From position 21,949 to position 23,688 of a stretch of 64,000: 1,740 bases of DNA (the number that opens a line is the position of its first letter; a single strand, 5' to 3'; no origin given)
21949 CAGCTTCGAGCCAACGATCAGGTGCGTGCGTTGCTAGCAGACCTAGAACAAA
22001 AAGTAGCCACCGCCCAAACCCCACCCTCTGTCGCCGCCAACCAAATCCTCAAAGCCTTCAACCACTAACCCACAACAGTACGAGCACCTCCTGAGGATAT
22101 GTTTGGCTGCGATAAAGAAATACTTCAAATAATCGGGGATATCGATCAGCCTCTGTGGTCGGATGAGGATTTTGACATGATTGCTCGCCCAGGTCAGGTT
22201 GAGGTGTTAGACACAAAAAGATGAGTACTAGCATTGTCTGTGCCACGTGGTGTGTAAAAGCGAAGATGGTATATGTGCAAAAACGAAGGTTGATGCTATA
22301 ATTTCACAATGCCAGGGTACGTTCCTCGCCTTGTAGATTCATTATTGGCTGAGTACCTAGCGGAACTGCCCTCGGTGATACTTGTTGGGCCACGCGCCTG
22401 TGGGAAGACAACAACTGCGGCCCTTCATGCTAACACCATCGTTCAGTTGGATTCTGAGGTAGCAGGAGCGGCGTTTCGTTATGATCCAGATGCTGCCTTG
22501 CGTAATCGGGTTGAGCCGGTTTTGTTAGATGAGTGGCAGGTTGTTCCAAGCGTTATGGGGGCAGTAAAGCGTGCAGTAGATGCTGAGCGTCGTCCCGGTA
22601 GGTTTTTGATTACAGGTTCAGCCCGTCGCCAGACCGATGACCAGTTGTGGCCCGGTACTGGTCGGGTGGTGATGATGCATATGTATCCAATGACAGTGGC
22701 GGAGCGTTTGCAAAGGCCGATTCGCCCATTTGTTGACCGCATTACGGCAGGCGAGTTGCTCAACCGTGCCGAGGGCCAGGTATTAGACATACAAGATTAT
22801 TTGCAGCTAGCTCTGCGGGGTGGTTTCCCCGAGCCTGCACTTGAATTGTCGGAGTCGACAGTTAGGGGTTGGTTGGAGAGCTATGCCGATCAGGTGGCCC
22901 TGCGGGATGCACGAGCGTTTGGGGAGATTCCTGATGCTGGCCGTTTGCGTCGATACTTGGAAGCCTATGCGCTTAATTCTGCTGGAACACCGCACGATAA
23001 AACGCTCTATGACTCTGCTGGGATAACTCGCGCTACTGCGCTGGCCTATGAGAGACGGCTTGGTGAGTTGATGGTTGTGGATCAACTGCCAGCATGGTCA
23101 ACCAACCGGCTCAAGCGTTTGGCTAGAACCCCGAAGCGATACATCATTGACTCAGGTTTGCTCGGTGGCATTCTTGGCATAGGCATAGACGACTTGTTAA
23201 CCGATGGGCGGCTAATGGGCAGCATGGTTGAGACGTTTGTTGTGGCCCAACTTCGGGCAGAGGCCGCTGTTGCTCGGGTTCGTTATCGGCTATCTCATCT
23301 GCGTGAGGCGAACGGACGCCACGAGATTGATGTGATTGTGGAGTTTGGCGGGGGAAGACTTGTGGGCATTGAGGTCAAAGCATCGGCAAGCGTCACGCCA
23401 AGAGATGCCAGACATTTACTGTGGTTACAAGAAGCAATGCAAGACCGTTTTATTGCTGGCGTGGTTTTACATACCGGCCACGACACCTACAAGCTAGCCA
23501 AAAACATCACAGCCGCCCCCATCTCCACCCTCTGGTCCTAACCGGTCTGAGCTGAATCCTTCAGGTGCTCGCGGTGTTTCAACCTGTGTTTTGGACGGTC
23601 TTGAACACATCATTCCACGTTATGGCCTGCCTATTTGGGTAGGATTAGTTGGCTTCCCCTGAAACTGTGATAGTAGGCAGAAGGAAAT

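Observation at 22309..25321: Candidate three-gene defence or addiction module: DUF4143-type ATPase-nuclease, XRE-ImmA/IrrE fusion and DUF4411 PIN-like nuclease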

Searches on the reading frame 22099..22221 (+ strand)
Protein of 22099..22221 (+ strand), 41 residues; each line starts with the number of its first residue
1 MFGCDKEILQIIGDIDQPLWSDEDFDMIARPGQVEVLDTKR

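Call 79: search_protein_families(library=phrogs, proteins=[window:22099-22221:+], max_evalue=0.01)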
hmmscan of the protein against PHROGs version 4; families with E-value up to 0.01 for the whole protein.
window:22099-22221:+ (41 aa): 0 families

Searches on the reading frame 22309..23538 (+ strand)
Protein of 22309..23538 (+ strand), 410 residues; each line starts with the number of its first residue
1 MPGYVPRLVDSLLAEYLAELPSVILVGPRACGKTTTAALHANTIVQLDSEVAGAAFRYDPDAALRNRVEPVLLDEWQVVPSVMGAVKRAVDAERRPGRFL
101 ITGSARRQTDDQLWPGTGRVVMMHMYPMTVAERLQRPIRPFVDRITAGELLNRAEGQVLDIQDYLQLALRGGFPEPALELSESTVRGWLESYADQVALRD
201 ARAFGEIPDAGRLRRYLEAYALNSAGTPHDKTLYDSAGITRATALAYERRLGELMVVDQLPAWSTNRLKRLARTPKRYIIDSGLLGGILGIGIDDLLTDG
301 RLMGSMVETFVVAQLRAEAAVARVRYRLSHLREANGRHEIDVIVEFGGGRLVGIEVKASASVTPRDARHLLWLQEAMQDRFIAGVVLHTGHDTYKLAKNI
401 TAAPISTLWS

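Call 9: search_protein_families(library=pfam, proteins=[window:22309-23538:+], max_evalue=0.01)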
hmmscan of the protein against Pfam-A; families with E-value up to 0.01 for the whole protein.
window:22309-23538:+ (410 aa): 2 families
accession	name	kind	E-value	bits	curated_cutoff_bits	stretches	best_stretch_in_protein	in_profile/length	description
PF13635.12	DUF4143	-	2.2e-34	119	28.1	1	199-359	2-160/160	Domain of unknown function (DUF4143)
PF13173.12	AAA_14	-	1.3e-14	54.7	27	1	22-133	4-128/129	AAA domain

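Call 10: search_protein_families(library=padloc, proteins=[window:22309-23538:+], max_evalue=0.01)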
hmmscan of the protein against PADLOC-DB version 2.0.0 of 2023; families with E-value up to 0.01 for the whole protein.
window:22309-23538:+ (410 aa): 7 families
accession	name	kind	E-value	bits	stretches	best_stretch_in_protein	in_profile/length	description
PDLC04790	PDC-S01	-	8.9e-107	355.4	1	1-410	8-419/422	-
PDLC04789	PDC-S01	-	6.4e-20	69.5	1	6-361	3-343/375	-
PDLC04787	PDC-S01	-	7.5e-16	56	1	67-401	92-398/412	-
PDLC04791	PDC-S01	-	3.4e-10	37.2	1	245-362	243-355/395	-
PDLC04786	PDC-S01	-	1.7e-09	35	1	274-365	305-393/439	-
PDLC04788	PDC-S01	-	3.1e-06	24.4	1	117-362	134-386/448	-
PDLC04792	PDC-S01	-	0.00024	17.8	1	276-405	306-427/452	-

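Call 11: search_protein_families(library=ncbifam, proteins=[window:22309-23538:+], max_evalue=0.01)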
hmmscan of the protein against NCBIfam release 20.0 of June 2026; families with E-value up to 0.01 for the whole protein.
window:22309-23538:+ (410 aa): 0 families

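Call 33: find_homologous_proteins(query=window:22309-23538:+, max_evalue=1e-10)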
Query window:22309-23538:+ (410 aa): 7187 proteins with E <= 1e-10 among 8000 candidates; the best 120 are listed.
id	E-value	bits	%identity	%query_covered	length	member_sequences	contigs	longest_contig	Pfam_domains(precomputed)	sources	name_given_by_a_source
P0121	1.1e-260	882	98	100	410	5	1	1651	PF13173.13,PF13635.13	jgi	-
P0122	5.5e-210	715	76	100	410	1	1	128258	PF13173.13,PF13635.13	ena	-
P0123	1.3e-209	714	77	100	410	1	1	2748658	PF13173.13,PF13635.13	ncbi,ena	-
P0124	5.0e-207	706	76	100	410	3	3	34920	PF13173.13,PF13635.13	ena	-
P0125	2.0e-188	644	71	100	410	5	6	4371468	PF13173.13,PF13635.13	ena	-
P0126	2.5e-188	644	71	100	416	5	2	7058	PF13173.13,PF13635.13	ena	-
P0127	4.8e-188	643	71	100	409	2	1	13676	PF13173.13,PF13635.13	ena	-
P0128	4.4e-187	640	72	100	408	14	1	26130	PF13173.13,PF13635.13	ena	-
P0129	2.0e-186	638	72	100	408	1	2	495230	PF13173.13,PF13635.13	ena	-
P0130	3.3e-185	634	71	100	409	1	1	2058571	PF13173.13,PF13635.13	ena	-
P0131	3.5e-185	634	71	100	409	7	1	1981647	PF13173.13,PF13635.13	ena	-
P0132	7.2e-185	633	70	100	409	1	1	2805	PF13173.13,PF13635.13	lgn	-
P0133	8.2e-185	633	73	94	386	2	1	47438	PF13173.13,PF13635.13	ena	-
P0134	1.7e-184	632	70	99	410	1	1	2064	PF13173.13,PF13635.13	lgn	-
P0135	5.0e-184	630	68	100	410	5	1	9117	PF13173.13,PF13635.13,PF13671.13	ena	-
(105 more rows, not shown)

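Call 39: search_solved_structures(query=window:22309-23538:+, max_evalue=0.01)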
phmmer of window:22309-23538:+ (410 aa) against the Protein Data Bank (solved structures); distinct sequences matched with E-value up to 0.01: 0.

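Call 47: find_encoding_contigs(protein=P0123, flank=5000, max_places=2)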
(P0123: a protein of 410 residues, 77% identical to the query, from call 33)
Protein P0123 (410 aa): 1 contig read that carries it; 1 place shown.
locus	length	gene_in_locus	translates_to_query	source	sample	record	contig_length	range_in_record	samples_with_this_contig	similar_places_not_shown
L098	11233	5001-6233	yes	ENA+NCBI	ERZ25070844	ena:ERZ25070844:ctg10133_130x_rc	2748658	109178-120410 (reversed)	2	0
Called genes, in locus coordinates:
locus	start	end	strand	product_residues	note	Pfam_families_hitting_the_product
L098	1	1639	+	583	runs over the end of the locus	PF01642:MM_CoA_mutase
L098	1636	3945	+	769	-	PF01642:MM_CoA_mutase, PF02310:B12-binding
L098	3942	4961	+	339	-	PF03308:MeaB, PF02492:cobW (faint)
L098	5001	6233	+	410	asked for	PF13173:AAA_14, PF13635:DUF4143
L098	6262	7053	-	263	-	PF00005:ABC_tran, PF09818:ABC_ATPase (faint), PF13191:AAA_16 (weak), PF13304:AAA_21, PF02463:SMC_N (weak)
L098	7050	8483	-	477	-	PF00528:BPD_transp_1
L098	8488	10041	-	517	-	PF00528:BPD_transp_1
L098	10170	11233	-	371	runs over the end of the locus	PF00497:SBP_bac_3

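Call 48: find_encoding_contigs(protein=P0122, flank=5000, max_places=2)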
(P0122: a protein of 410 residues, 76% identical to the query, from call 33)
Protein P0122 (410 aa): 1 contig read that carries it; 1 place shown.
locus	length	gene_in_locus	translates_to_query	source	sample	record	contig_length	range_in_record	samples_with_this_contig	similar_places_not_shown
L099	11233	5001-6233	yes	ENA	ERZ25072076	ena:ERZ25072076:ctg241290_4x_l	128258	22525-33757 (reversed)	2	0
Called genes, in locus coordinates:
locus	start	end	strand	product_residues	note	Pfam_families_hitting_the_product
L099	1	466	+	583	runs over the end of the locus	PF01642:MM_CoA_mutase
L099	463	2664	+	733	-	PF01642:MM_CoA_mutase, PF02310:B12-binding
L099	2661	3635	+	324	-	PF03308:MeaB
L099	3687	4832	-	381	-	PF00285:Citrate_synt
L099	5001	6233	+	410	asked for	PF13173:AAA_14, PF13635:DUF4143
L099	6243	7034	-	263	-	PF00005:ABC_tran, PF09818:ABC_ATPase (faint), PF13191:AAA_16 (weak), PF13555:AAA_29 (faint), PF13304:AAA_21, PF02463:SMC_N (weak)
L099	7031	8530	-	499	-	PF00528:BPD_transp_1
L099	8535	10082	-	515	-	PF06271:RDD, PF00528:BPD_transp_1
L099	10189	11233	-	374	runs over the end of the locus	PF00497:SBP_bac_3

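Call 49: find_encoding_contigs(protein=P0125, flank=5000, max_places=4)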
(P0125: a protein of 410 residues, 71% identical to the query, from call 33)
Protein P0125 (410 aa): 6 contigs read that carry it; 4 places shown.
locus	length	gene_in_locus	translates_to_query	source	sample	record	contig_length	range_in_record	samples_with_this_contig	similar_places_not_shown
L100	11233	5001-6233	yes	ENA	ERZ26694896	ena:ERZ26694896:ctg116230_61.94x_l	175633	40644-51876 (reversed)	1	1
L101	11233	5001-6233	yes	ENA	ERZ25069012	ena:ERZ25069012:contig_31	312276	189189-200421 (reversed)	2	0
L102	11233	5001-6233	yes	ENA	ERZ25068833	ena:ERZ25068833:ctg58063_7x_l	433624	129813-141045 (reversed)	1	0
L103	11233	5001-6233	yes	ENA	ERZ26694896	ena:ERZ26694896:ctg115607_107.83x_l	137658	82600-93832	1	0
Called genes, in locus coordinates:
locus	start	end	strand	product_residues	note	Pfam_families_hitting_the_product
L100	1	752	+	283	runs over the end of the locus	PF00106:adh_short, PF08659:KR, PF13561:adh_short_C2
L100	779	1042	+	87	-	PF00364:Biotin_lipoyl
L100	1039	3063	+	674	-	PF00676:E1_dh, PF02775:TPP_enzyme_C (weak), PF02779:Transket_pyr, PF02780:Transketolase_C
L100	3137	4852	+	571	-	PF00587:tRNA-synt_2b, PF04073:tRNA_edit, PF03129:HGTP_anticodon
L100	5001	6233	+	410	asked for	PF13173:AAA_14, PF13635:DUF4143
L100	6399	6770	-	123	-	-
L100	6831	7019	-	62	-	-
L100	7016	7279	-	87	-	-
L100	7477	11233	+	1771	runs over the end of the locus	PF00929:RNase_T, PF00270:DEAD (weak), PF04851:ResIII (weak), PF13307:Helicase_C_2, PF00270:DEAD, PF00271:Helicase_C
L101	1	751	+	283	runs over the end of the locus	PF00106:adh_short, PF08659:KR, PF13561:adh_short_C2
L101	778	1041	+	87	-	PF00364:Biotin_lipoyl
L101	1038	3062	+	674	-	PF00676:E1_dh, PF02775:TPP_enzyme_C (weak), PF02779:Transket_pyr, PF02780:Transketolase_C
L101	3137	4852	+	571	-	PF00587:tRNA-synt_2b, PF04073:tRNA_edit, PF03129:HGTP_anticodon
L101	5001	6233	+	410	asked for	PF13173:AAA_14, PF13635:DUF4143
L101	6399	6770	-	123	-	-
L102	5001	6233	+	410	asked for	PF13173:AAA_14, PF13635:DUF4143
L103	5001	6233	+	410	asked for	PF13173:AAA_14, PF13635:DUF4143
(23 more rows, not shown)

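Call 54: find_related_loci(query=A3, collection=metagenome_contigs, flank=5000)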
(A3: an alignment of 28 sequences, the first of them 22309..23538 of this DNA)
Query A3 (410 aa) in metagenome_contigs; peptide patterns used: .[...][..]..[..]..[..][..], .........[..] (x = any residue, [..] = any of these).
600 stretches matched a pattern (row limit reached: there are more); 518 encode a relative of the query (tblastn E <= 1e-3); the best 80 are kept; 80 distinct loci.
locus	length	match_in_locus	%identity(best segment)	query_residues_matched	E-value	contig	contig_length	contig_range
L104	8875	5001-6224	71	2-410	0e+0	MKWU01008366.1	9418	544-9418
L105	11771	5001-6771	66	1-410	1e-178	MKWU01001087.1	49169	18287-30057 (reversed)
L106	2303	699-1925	65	1-410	0e+0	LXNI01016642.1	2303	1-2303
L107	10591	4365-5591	58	1-410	1e-149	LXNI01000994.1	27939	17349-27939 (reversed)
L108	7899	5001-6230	54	1-410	2e-138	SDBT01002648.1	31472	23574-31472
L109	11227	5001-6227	55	1-410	2e-138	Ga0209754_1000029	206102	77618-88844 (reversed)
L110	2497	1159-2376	55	3-409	4e-146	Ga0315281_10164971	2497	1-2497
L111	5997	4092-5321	54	1-410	3e-137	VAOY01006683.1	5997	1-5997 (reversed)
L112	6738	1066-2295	53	1-410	3e-136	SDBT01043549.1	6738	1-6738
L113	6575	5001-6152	57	26-410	4e-134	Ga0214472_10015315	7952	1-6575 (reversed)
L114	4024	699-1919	54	4-410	2e-136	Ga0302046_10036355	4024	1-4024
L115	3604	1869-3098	52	1-410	7e-137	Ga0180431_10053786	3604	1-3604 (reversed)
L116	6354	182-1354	58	19-410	1e-132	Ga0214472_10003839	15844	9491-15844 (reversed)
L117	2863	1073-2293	55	4-410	3e-138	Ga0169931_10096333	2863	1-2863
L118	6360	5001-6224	51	2-410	2e-131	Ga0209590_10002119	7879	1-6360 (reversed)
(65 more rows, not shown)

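Call 77: search_solved_structures(query=A3, max_evalue=1)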
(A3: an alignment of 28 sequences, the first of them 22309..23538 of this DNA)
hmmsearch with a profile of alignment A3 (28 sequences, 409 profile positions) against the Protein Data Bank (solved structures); distinct sequences matched with E-value up to 1: 4.
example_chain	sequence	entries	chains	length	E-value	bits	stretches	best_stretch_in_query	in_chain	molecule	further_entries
6k0c_D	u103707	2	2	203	0.032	16.5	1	151-245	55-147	Histone H2B 2,Histone H2A.V | H2A.Z-H2B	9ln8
3vkg_A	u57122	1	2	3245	0.75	11.9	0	14-66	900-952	Dynein heavy chain, cytoplasmic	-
6jd5_A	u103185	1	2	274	0.78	11.9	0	17-62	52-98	ESX conserved component EccC2. ESX-2 type VII secretion system protein. Possible membrane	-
27pt_A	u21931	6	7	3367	0.8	11.8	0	14-66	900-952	Dynein heavy chain, cytoplasmic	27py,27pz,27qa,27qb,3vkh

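Call 79: search_protein_families(library=phrogs, proteins=[window:22309-23538:+], max_evalue=0.01)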
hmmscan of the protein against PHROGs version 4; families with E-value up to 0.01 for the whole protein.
window:22309-23538:+ (410 aa): 1 family
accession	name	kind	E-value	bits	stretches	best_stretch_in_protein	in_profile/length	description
phrog_5846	-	DNA, RNA and nucleotide metabolism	0.0045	17.3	1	21-69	39-78/380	clamp loader of DNA polymerase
